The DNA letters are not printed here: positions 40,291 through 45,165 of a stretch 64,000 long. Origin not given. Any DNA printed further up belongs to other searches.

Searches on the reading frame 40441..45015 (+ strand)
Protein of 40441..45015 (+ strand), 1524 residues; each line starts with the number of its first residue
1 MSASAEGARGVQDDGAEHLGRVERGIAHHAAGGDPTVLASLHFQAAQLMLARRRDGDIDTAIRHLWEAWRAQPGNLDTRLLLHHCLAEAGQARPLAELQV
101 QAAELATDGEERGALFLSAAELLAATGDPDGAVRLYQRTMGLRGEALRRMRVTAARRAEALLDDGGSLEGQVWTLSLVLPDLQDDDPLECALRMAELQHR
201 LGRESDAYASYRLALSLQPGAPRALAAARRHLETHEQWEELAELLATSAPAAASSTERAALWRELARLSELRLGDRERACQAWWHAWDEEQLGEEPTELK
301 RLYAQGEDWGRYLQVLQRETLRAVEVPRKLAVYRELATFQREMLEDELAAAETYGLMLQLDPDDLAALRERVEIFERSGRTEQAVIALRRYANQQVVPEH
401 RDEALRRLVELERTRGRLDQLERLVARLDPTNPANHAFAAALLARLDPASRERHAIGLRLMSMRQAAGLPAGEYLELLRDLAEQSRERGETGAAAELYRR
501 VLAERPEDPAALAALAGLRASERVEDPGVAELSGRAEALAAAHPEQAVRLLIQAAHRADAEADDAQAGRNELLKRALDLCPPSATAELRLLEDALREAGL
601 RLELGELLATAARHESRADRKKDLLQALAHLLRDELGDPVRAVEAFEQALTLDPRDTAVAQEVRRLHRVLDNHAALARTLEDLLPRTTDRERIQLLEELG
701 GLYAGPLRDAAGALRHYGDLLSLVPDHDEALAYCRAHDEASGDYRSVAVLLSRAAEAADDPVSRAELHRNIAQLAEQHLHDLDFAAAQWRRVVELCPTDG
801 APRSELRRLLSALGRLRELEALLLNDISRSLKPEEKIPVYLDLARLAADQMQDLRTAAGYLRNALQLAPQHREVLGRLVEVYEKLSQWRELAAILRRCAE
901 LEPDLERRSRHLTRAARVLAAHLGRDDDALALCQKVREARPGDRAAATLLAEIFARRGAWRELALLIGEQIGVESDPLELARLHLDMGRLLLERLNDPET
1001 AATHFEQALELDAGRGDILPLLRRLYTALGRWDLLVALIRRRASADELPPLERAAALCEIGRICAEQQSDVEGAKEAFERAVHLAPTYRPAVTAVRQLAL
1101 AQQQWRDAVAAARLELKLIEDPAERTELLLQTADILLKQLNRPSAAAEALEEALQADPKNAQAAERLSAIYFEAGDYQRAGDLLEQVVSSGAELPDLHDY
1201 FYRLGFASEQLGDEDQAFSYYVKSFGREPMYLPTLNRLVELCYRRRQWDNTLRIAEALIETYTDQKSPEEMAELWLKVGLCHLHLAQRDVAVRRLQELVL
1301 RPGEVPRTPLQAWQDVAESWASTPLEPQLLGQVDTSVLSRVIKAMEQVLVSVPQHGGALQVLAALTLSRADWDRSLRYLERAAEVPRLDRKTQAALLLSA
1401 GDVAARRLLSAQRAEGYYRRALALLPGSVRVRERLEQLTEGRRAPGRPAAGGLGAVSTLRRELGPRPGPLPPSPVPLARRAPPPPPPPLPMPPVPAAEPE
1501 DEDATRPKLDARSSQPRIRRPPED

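Call 60: search_protein_families(library=pfam, proteins=[window:40441-45015:+], max_evalue=0.00001)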
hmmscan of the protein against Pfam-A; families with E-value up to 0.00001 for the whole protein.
window:40441-45015:+ (1524 aa): 12 families
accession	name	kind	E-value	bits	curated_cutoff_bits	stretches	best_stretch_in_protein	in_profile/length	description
PF14559.12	TPR_19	-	2e-26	92.5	25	1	1141-1192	5-56/68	Tetratricopeptide repeat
PF13181.12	TPR_8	-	2.7e-21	74.3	25.7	0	625-655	4-33/34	Tetratricopeptide repeat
PF00515.34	TPR_1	-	1.5e-18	66.2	27.8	0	635-656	13-34/34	Tetratricopeptide repeat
PF07719.23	TPR_2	-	2.3e-18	65.1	27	0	635-656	13-34/34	Tetratricopeptide repeat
PF13428.12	TPR_14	-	3.8e-18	64.6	23.5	0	476-516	2-42/44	Tetratricopeptide repeat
PF25064.1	ARM_TT21_5th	-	1.7e-14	54.6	27.8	0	850-953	13-115/117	TT21 fifth ARM repeats domain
PF13174.12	TPR_6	-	9.1e-10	39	26.3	0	1166-1189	5-28/33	Tetratricopeptide repeat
PF13431.12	TPR_17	-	3.3e-09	36.7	24.4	0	1150-1180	2-32/34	Tetratricopeptide repeat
PF13176.12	TPR_7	-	2.6e-08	33.8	27.9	0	625-656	2-34/36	Tetratricopeptide repeat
PF23914.1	TPR_CcmH_CycH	-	3.2e-07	30.8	42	0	1098-1187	59-147/158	Cytochrome c-type biogenesis protein H TPR domain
PF13432.12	TPR_16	-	1.7e-06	28.8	32.7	1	1137-1189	7-59/65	Tetratricopeptide repeat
PF12895.13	ANAPC3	-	7.9e-06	26.5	27.2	0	1146-1187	8-49/82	Anaphase-promoting complex, cyclosome, subunit 3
